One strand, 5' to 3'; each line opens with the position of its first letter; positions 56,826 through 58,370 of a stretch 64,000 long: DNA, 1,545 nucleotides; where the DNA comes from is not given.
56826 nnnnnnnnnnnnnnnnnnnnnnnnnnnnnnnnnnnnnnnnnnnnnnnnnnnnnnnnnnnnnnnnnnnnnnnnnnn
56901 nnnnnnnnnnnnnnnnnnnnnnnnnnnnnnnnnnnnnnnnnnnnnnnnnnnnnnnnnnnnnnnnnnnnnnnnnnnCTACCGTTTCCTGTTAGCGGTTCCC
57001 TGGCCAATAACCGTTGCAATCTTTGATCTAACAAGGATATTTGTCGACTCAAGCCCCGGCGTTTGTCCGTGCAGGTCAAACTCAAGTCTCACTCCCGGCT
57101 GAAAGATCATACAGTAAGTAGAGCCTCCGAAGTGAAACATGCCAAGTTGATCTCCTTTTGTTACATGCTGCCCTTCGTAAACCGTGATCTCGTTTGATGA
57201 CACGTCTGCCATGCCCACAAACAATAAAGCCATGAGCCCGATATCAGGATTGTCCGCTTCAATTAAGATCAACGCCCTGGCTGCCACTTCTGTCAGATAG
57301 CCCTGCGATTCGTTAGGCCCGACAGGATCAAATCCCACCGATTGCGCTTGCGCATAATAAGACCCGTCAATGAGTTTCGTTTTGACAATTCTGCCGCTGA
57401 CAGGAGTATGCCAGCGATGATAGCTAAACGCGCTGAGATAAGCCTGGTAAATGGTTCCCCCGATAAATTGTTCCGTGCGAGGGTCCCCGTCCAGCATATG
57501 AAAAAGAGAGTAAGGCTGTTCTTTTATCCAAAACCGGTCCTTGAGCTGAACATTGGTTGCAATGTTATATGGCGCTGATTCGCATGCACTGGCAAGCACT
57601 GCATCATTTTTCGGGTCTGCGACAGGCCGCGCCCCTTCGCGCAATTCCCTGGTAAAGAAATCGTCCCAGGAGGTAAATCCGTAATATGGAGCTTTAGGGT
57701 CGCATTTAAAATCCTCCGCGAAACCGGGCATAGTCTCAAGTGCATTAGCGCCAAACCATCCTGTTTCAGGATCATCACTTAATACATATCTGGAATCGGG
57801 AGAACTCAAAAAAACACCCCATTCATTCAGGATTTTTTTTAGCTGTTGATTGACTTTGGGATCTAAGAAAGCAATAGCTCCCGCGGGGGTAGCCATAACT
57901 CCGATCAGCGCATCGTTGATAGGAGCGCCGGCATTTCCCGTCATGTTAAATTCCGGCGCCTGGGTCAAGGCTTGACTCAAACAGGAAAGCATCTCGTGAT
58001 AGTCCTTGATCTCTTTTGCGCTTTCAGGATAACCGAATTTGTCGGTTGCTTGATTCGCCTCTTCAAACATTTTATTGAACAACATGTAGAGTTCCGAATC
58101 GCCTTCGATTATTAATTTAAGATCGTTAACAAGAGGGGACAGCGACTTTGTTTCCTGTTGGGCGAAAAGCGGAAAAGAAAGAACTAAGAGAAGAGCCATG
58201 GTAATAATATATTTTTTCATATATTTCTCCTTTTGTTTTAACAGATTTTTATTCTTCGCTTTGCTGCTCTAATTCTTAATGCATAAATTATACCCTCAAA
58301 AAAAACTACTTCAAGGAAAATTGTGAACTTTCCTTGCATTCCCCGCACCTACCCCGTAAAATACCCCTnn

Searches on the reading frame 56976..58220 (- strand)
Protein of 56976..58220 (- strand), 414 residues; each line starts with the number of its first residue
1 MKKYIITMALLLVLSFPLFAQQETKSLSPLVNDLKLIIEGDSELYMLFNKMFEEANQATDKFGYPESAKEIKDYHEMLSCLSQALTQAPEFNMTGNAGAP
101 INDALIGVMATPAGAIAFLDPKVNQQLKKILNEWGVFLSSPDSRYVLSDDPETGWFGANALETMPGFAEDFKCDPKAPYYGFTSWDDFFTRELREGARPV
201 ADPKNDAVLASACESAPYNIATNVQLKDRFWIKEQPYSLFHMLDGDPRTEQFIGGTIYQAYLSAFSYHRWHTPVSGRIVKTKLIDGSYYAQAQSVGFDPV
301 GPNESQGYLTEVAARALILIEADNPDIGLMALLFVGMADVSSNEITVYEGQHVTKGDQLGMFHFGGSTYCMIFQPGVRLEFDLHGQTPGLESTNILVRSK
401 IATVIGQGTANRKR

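Call 53: search_protein_families(library=pfam, proteins=[window:56976-58220:-], max_evalue=0.00001)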
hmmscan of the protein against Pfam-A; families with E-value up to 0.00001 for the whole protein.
window:56976-58220:- (414 aa): 2 families
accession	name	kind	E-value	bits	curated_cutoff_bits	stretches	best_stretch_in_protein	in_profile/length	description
PF12588.13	PSDC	-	2.8e-40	138.1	23.4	1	29-164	2-138/138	Phophatidylserine decarboxylase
PF02666.20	PS_Dcarbxylase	-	1.6e-37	129.6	22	1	186-382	2-183/198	Phosphatidylserine decarboxylase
